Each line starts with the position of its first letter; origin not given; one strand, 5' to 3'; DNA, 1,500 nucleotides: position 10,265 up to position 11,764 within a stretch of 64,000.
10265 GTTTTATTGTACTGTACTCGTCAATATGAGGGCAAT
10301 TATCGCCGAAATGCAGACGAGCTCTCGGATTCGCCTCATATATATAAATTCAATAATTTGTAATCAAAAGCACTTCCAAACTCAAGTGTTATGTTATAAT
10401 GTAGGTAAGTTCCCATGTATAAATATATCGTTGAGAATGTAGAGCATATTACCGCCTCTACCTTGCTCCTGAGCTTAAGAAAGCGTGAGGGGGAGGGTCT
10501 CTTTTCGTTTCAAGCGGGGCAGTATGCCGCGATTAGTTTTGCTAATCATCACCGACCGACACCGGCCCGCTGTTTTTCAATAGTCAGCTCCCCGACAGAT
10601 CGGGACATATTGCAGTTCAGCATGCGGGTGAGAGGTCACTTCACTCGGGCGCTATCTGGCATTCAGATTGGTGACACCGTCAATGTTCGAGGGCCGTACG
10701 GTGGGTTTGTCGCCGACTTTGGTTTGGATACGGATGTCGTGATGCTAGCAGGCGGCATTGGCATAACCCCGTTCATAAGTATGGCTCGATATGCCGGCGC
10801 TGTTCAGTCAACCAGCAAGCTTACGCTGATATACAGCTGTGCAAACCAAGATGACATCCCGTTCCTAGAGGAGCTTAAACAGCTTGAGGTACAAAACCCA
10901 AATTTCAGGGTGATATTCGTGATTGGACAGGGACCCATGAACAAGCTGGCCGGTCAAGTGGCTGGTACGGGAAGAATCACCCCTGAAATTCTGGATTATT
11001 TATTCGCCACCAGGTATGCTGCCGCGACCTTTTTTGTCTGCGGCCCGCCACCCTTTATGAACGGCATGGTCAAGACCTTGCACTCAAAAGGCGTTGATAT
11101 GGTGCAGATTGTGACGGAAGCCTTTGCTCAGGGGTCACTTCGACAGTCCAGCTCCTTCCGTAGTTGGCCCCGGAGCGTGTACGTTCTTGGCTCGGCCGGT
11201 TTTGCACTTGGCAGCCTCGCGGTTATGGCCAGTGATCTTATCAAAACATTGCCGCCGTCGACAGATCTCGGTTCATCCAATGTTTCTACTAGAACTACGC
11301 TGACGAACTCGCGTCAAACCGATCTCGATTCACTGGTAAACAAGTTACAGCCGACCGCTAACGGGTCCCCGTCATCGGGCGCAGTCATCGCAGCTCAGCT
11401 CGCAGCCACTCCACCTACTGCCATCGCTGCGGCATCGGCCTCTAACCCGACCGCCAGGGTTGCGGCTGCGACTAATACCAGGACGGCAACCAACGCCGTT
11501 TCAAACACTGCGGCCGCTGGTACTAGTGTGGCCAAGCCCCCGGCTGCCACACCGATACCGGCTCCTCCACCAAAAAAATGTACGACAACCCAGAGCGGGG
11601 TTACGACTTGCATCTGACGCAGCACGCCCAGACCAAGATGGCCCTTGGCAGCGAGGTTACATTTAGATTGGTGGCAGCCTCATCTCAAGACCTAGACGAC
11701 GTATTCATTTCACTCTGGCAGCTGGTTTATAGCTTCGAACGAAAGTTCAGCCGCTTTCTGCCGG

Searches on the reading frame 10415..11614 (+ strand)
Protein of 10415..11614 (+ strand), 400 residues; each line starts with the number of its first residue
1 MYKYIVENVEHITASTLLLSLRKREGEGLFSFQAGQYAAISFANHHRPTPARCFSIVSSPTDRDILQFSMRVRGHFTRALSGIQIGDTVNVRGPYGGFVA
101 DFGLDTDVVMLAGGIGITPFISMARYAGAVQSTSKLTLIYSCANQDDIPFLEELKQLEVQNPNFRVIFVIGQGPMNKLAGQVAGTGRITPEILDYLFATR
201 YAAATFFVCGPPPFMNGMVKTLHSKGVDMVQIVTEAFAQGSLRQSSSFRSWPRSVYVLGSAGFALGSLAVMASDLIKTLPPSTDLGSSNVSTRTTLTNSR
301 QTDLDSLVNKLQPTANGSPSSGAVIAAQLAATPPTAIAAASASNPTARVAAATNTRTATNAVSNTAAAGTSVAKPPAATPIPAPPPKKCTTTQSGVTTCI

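Call 68: search_protein_families(library=ncbifam, max_evalue=1e-10, proteins=[window:10415-11614:+])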
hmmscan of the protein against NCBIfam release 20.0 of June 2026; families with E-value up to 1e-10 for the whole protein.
window:10415-11614:+ (400 aa): 15 families
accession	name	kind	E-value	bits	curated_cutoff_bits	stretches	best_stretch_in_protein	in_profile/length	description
NF009805.0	PRK13289.1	equivalog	1.1e-28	100.4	432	1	14-238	167-393/399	NO-inducible flavohemoprotein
NF007964.0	PRK10684.1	equivalog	7.1e-26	90.9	383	1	29-243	34-243/333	NADH oxidoreductase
NF040810.1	BenC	equivalog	4.7e-24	85.2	430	1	5-238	108-331/333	benzoate 1,2-dioxygenase electron transfer component BenC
NF045803.1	MethMoxFADbindMmoC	equivalog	5.1e-23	81.4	500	1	7-237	112-340/343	aromatic/alkene monooxygenase hydroxylase FAD-binding subunit MmoC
NF058606.1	GlBtMonoRdsGbcB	equivalog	3.7e-22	78.7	500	1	29-240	40-250/362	glycine betaine monooxygenase reductase subunit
TIGR02160.1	PA_CoA_Oxy5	hypoth_equivalog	4.1e-21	75.2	420.8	1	25-240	26-244/352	1,2-phenylacetyl-CoA epoxidase subunit PaaE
NF008822.0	PRK11872.1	equivalog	2.2e-19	69.6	402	1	5-240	110-338/341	anthranilate 1,2-dioxygenase electron transfer component AntC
NF006220.0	PRK08345.1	subfamily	6.6e-19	68.2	395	1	8-229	17-243/294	cytochrome-c3 hydrogenase subunit gamma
NF040830.1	sulfhyd_ShyC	equivalog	2.9e-15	56.2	600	1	8-157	13-160/288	NAD(P)-dependent hydrogenase/sulfhydrogenase 2 subunit gamma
NF000796.0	PRK00054.1-1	equivalog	1.7e-14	53.7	224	1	60-228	53-194/254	dihydroorotate dehydrogenase electron transfer subunit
TIGR01941.1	nqrF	equivalog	1.2e-13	50.8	295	1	78-237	244-403/405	NADH:ubiquinone reductase (Na(+)-transporting) subunit F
TIGR02911.1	sulfite_red_B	equivalog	1.1e-12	47.6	288.6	1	61-232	54-219/261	anaerobic sulfite reductase subunit AsrB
NF005963.0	PRK08051.1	equivalog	4.2e-12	45.8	230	1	6-237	8-230/233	NAD(P)H-flavin reductase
NF000798.0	PRK00054.1-3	equivalog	1.3e-11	44.6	219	1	26-230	25-202/244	dihydroorotate dehydrogenase electron transfer subunit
NF040835.1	sulfhyd_HydG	equivalog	2.5e-11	43.4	650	1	30-226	48-237/292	NADPH-dependent hydrogenase/sulfhydrogenase 1 subunit gamma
